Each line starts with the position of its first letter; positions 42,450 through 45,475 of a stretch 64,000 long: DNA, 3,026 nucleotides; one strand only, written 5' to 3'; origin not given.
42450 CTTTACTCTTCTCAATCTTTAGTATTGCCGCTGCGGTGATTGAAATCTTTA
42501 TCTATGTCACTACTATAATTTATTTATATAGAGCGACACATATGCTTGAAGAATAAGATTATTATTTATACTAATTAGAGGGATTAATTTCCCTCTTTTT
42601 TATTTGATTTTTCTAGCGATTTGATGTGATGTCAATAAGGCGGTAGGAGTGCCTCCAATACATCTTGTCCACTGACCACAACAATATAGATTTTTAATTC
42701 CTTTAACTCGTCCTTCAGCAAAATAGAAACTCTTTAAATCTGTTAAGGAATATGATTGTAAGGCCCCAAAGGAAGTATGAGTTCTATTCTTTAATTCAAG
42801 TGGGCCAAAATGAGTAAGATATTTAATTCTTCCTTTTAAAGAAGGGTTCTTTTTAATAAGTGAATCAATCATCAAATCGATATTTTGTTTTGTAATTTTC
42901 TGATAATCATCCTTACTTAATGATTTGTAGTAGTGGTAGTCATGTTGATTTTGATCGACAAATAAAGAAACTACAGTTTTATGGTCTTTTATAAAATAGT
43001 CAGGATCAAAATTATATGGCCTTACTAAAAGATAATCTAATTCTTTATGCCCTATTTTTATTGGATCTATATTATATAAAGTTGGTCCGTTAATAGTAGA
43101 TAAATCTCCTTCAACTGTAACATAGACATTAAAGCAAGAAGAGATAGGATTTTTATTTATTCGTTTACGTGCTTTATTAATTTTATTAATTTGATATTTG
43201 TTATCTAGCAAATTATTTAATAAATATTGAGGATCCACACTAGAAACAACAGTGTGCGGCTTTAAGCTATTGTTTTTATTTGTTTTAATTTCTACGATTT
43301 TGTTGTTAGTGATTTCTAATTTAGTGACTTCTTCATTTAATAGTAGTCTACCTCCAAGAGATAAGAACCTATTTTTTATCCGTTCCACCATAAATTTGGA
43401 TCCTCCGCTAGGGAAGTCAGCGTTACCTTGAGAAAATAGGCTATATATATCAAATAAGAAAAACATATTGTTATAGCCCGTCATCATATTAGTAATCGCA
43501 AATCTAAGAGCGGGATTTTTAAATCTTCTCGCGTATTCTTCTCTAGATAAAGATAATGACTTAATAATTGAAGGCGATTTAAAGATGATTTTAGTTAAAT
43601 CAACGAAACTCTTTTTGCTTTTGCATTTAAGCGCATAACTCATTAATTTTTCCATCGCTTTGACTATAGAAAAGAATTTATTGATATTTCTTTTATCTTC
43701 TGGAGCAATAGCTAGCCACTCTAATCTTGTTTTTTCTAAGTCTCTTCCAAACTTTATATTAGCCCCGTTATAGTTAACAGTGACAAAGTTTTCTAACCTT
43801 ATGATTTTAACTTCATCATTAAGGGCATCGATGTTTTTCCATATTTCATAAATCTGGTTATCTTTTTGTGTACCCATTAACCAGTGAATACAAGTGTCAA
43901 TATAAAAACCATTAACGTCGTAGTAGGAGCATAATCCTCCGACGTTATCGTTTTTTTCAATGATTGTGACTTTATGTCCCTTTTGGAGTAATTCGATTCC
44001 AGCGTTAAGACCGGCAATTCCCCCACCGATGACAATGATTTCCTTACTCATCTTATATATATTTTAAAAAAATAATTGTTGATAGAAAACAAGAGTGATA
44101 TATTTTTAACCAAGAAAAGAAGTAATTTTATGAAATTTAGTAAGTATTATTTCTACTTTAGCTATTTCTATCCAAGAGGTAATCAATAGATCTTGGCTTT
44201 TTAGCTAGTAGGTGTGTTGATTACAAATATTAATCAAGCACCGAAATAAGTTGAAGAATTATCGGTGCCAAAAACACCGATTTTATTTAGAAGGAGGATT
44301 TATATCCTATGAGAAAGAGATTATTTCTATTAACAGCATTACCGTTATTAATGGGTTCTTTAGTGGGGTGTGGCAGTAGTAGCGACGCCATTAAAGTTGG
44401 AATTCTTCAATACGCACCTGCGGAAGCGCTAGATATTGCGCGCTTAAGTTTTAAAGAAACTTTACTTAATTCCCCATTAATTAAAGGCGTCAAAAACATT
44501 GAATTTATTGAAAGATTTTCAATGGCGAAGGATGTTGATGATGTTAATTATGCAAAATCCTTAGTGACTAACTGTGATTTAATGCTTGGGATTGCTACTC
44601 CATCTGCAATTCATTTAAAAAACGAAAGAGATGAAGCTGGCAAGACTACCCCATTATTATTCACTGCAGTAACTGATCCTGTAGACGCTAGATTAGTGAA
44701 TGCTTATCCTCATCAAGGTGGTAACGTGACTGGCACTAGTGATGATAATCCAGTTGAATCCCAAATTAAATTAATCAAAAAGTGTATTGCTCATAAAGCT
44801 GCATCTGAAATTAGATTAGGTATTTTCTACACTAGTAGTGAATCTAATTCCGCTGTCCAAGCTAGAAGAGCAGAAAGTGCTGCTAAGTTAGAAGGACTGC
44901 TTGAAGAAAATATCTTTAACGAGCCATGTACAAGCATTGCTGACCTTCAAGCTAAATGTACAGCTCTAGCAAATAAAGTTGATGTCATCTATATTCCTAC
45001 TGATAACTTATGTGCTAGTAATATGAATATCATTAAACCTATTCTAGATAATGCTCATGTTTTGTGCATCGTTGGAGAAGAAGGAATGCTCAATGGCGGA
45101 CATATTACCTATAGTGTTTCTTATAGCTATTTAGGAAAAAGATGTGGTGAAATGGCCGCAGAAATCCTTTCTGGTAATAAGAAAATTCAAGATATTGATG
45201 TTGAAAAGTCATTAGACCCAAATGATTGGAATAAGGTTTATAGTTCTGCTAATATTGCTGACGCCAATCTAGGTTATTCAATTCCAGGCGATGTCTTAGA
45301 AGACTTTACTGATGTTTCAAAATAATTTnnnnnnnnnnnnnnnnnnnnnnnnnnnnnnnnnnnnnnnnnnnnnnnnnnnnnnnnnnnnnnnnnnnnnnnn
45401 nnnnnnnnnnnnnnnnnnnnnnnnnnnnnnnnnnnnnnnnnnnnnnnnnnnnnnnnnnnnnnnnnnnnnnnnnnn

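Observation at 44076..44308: Tyr/Phe-rich leader peptide plus chained alternative hairpins: candidate ribosome-mediated attenuator controlling a PF04392 ABC importer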

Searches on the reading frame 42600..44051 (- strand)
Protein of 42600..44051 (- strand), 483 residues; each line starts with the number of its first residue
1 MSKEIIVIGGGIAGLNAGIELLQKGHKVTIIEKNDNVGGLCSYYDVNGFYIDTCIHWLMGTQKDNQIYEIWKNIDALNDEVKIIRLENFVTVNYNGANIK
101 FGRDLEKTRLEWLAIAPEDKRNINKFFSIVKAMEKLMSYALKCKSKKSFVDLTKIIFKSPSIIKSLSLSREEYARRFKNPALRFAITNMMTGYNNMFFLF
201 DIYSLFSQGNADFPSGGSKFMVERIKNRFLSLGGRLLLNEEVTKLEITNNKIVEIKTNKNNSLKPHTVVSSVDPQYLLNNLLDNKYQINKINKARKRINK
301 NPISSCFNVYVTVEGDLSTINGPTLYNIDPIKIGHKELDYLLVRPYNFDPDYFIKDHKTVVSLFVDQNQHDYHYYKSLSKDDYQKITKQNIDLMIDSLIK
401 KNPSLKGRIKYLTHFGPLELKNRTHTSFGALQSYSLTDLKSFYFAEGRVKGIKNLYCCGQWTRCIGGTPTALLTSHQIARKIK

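Call 7: search_protein_families(library=pfam, proteins=[window:42600-44051:-])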
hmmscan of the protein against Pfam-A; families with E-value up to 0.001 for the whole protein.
window:42600-44051:- (483 aa): 10 families
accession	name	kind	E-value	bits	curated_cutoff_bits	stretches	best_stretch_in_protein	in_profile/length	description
PF01593.30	Amino_oxidase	-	2.4e-21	77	19.8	1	12-482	1-442/443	Flavin containing amine oxidoreductase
PF13450.12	NAD_binding_8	-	2.2e-15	57.1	21.9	1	7-72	1-66/68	NAD(P)-binding Rossmann-like domain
PF01266.30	DAO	-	8.2e-10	39.2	27.9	1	5-39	2-36/353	FAD dependent oxidoreductase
PF00890.30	FAD_binding_2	-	3e-08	33.7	20.4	1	5-39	2-36/414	FAD binding domain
PF12831.13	FAD_oxidored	-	6.6e-08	32.7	27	1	4-43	1-40/416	FAD dependent oxidoreductase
PF03486.20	HI0933_like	-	9.9e-08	32.1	50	1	4-38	2-36/244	HI0933-like protein Rossmann domain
PF07992.20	Pyr_redox_2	-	1.2e-07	31.9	26.1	1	4-95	2-81/291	Pyridine nucleotide-disulphide oxidoreductase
PF01134.28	GIDA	-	3.6e-07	30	22.1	1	5-41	2-40/391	Glucose inhibited division protein A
PF00070.33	Pyr_redox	-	2.2e-05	25.3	22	1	5-38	2-35/82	Pyridine nucleotide-disulphide oxidoreductase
PF13738.12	Pyr_redox_3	-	3.9e-05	23.5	30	1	6-47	1-42/305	Pyridine nucleotide-disulphide oxidoreductase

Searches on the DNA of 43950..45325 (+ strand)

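Call 5: search_rna_families(source=window, start=43950, end=44450, threshold=evalue, max_evalue=10)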
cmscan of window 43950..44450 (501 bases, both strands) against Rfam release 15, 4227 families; matches with E-value up to 10: 6.
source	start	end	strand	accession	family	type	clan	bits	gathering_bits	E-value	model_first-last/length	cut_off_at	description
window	44022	44122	-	RF02773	TrxA_thermometer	Cis-reg; thermoregulator;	-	21.3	58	0.52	1-88/88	no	TrxA 5' UTR thermometer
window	44207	44310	-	RF02903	AaHKsRNA96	Gene; antisense;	-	19.9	43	0.87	1-117/117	no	Aggregatibacter sRNA 96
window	44148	44201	-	RF01726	SAM-II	Cis-reg; riboswitch;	-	17.3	44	1.2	1-60/60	no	SAM-II riboswitch aptamer (SAM-II long loop)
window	44259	44348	-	RF00205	snoR41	Gene; snRNA; snoRNA; CD-box;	CL00068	16.3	40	6.1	1-97/97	no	Small nucleolar RNA R41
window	44211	44242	+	RF00074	mir-29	Gene; miRNA;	-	14.5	46.7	4.5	19-52/70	no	mir-29 microRNA precursor family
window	44168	44319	+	RF02195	TP53TG1_1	Gene; lncRNA;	-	14.1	40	2.3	1-153/153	no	TP53 target 1 conserved region 1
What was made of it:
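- On Known Rfam leader-peptide families (Phe_leader RF01859, Trp, His, Leu and Thr leaders): No such family is listed for the window even at E <= 10 (call 5).
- On RF02863 Enterococcus sRNA_2410: The window gives no hit (call 5).
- Closest known: Rfam RF02863, Enterococcus faecium sRNA_2410. Different: The score is below the family's gathering score of 61, and the window itself gives no match (call 5).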

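Call 15: search_rna_families(sources=[L001, L002, L003, L005, L006, L008, L009, L012, L015, L041, L051, L052, L055, L060, L062, L072, L073, L074, L075, L044], threshold=gathering)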
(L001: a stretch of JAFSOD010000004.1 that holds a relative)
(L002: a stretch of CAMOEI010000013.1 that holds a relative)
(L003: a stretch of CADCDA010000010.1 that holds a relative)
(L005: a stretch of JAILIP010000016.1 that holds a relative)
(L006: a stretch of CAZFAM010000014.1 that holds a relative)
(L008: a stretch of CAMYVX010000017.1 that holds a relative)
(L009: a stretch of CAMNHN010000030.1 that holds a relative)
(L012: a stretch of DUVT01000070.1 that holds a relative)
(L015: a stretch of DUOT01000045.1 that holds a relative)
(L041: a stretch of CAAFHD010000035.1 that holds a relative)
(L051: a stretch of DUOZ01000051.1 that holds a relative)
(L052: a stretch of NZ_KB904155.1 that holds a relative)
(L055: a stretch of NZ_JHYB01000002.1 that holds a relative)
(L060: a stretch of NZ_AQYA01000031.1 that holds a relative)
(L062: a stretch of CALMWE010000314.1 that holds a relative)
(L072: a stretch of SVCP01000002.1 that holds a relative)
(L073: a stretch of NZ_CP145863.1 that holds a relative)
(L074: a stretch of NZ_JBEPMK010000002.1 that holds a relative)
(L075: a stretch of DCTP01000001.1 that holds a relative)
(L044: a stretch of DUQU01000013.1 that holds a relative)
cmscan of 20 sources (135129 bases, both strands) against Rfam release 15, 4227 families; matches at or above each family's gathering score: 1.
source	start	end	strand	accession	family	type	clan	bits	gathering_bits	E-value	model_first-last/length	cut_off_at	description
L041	1110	1211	+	RF00167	Purine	Cis-reg; riboswitch;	CL00123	81.1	37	1.2e-12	1-102/102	no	Purine riboswitch aptamer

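Call 51: search_rna_families(source=L015, start=2700, end=3020, threshold=evalue, max_evalue=10)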
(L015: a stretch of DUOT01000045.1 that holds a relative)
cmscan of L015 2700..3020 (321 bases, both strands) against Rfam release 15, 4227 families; matches with E-value up to 10: 8.
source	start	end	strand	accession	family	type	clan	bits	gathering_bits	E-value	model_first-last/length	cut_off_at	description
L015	2938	2987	+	RF04111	MIR6274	Gene; miRNA;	-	19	80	0.48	1-107/107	no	MIR6274 microRNA precursor family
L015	2936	2990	+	RF00854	mir-5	Gene; miRNA;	-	15.7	75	2.6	1-70/70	no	mir-5 microRNA precursor family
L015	2802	2875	+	RF02116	FAS-AS1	Gene; lncRNA;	-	15.6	55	9.6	103-171/171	no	FAS antisense RNA 1 conserved region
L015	2927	2960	-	RF00859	mir-234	Gene; miRNA;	CL00092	14.5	58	6.3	18-53/70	no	mir-234 microRNA precursor family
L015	2811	2873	+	RF01211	SNORD124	Gene; snRNA; snoRNA; CD-box;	-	14.3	40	8.2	1-104/104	no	Small nucleolar RNA SNORD124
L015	2803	2885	+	RF04286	mir-513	Gene; miRNA;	CL00136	14.2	72.1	4.4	1-82/82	no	mir-513 microRNA precursor family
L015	2894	2987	+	RF02079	STnc180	Gene; sRNA;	-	13.2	50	2.9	1-208/208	no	Enterobacterial sRNA STnc180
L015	2802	2937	-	RF00844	mir-67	Gene; miRNA;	-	12.6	53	5.6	1-84/84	no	mir-67 microRNA precursor family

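Call 52: search_rna_families(source=L073, start=2550, end=3000, threshold=evalue, max_evalue=10)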
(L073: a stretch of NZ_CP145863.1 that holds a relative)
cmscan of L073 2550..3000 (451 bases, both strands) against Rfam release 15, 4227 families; matches with E-value up to 10: 9.
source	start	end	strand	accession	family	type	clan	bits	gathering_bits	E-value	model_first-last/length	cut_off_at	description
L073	2669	2868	+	RF02863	sRNA_2410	Gene; sRNA;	-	32.3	61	0.0013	1-196/196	no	Enterococcus sRNA 2410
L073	2805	2957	+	RF01578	RUF1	Gene; sRNA;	-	20.9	70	0.093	1-264/264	no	Plasmodium RNA of unkown function RUF1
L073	2858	2930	-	RF03794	MIR5298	Gene; miRNA;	-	19.2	70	2.1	1-80/80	no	MIR5298 microRNA precursor family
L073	2725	2768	+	RF01425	snoR121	Gene; snRNA; snoRNA; CD-box;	-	16.2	50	2.7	1-88/88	no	small nucleolar RNA snoR121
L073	2813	2949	-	RF01859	Phe_leader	Cis-reg; leader;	-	15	55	8.4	1-125/125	no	Phenylalanine leader peptide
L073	2803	2960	+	RF02792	sRNA162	Gene; antisense;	-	14.6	78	4.4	1-190/190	no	Archaeal Small RNA 162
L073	2802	2944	+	RF02842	RefA1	Gene; sRNA;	-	14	94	1.5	1-222/222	no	Enterococcus sRNA A1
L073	2759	2855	+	RF00378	Qrr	Gene; sRNA;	-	14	50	7.9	1-108/108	no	Qrr RNA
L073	2806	2852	+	RF02763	IsrM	Gene; sRNA;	-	9.3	376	2.8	1-329/329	no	IsrM sRNA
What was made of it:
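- On Known Rfam leader-peptide families (Phe_leader RF01859, Trp, His, Leu and Thr leaders): Phe_leader appears only as noise on the wrong strand in L073 (15 bits, E = 8.4; call 52).
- Closest known: Classical leader-peptide transcription attenuators of Proteobacteria. Different: There is no sequence or Rfam similarity; RF01859 Phe_leader gives only noise (calls 5, 52).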

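Call 53: search_rna_families(source=L073, start=2550, end=3000, threshold=evalue, max_evalue=0.01, show_alignments=1)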
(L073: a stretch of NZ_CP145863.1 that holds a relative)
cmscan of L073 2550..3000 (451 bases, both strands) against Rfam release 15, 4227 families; matches with E-value up to 0.01: 1.
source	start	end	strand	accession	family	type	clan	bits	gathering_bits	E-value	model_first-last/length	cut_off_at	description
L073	2669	2868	+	RF02863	sRNA_2410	Gene; sRNA;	-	32.3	61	0.0013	1-196/196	no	Enterococcus sRNA 2410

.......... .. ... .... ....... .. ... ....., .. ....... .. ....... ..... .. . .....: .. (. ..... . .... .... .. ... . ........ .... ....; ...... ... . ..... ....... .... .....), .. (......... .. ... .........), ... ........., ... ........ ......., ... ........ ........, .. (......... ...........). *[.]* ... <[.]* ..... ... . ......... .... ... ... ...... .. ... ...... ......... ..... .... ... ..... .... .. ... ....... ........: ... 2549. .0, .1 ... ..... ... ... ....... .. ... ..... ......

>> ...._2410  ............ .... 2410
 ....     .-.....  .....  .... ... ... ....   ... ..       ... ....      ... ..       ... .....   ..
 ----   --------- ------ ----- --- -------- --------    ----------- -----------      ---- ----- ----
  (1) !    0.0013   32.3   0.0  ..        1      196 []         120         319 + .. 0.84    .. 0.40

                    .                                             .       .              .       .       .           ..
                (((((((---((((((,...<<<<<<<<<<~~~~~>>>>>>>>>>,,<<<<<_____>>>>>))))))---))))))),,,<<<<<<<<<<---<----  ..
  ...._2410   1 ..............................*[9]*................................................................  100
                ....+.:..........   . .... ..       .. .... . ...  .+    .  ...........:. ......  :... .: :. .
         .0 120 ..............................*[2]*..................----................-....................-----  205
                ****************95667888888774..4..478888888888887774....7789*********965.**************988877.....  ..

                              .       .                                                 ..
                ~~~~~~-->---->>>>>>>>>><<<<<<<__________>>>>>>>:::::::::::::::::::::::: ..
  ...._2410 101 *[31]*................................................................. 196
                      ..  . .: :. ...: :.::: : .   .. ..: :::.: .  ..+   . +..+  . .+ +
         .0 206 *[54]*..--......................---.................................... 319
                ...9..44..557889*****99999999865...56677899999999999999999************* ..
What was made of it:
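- On RF02863 Enterococcus sRNA_2410: The S. salivarius relative scores 32.3 bits over the full model (calls 52, 53).
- Closest known: Rfam RF02863, Enterococcus faecium sRNA_2410. Same: Its outer helix corresponds to the segment 1:2 pairing, and its last hairpin is the terminator (call 53).
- Tried and rejected: The only lead was the sub-threshold RF02863 match in Streptococcus (calls 52, 53).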
